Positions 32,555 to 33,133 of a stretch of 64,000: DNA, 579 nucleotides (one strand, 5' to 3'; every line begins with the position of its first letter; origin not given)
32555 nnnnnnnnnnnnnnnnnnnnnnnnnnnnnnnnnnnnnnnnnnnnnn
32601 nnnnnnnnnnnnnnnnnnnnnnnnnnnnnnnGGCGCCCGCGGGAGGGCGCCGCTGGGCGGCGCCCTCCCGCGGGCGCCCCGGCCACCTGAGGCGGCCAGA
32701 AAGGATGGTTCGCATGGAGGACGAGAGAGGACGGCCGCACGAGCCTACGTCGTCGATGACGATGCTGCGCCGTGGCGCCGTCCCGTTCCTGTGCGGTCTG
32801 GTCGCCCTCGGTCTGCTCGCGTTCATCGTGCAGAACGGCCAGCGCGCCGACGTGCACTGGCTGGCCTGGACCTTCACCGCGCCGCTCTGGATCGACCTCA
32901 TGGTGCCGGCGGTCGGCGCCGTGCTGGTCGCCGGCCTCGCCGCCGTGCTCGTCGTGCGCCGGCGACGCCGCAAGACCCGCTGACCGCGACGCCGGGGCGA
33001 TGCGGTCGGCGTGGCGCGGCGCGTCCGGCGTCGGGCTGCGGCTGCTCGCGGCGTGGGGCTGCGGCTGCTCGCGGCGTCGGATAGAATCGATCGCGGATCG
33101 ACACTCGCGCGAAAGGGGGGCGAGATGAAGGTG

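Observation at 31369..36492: Unusual Cys-rich Fe-S protein (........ plus 2x[4Fe-4S]) heading a cassette with mu-crystallin/OCD and two class-I aminotransferases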

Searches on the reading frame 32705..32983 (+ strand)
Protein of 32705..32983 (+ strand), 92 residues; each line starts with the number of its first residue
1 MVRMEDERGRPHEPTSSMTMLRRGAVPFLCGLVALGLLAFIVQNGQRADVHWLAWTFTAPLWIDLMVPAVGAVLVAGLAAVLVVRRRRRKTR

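Call 3: search_protein_families(library=pfam, proteins=[window:32705-32983:+], max_evalue=0.01)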
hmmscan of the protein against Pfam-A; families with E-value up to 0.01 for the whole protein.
window:32705-32983:+ (92 aa): 3 families
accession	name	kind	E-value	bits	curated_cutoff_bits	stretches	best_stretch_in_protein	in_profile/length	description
PF06305.16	LapA_dom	-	4.5e-05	23.7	28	1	43-92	1-50/64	Lipopolysaccharide assembly protein A domain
PF10954.13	DUF2755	-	0.0016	19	25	0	7-47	59-99/100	Protein of unknown function (DUF2755)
PF07332.16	Phage_holin_3_6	-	0.0038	17.7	28.4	1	28-90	44-97/116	Putative Actinobacterial Holin-X, holin superfamily III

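Call 4: search_protein_families(library=ncbifam, proteins=[window:32705-32983:+], max_evalue=0.01)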
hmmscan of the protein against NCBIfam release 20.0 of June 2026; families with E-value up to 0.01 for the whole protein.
window:32705-32983:+ (92 aa): 2 families
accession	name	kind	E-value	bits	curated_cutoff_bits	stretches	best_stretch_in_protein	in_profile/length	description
NF040681.2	GPS-CTERM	domain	0.0066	16.6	28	1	59-88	4-28/28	GPS-CTERM domain-containing protein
TIGR01167.1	LPXTG_anchor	domain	0.0077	16.9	15.9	0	68-88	14-33/34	LPXTG cell wall anchor domain-containing protein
